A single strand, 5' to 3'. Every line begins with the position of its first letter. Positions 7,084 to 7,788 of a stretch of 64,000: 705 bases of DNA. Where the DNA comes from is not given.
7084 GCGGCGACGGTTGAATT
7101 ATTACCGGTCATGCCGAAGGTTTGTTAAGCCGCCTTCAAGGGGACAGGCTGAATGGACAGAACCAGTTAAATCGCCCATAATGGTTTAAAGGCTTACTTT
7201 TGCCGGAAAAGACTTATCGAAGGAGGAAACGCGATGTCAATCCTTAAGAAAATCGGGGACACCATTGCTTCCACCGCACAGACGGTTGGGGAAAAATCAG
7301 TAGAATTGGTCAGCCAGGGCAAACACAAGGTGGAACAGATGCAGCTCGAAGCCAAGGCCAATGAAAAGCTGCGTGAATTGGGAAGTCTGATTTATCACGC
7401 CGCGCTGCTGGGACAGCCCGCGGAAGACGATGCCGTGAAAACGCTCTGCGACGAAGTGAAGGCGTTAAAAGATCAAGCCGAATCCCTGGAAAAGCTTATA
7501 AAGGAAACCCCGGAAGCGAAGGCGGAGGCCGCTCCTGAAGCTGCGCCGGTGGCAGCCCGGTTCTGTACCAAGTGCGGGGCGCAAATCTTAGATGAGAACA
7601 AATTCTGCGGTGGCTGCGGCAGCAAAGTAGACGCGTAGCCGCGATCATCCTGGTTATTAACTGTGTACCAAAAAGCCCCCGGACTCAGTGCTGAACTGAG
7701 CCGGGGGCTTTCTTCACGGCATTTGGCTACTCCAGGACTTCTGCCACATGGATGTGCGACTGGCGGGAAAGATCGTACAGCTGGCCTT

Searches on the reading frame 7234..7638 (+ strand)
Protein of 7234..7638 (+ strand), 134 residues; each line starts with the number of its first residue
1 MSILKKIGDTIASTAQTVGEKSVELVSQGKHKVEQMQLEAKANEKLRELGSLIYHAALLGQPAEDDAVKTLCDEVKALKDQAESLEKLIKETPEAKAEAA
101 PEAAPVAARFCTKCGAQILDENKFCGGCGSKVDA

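Call 46: search_protein_families(library=pfam, proteins=[window:7234-7638:+], max_evalue=0.00001)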
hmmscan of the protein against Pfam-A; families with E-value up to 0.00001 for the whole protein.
window:7234-7638:+ (134 aa): 1 family
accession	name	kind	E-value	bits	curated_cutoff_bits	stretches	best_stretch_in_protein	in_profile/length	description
PF13240.11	Zn_Ribbon_1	-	2.6e-08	33.8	25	1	110-132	1-23/23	zinc-ribbon domain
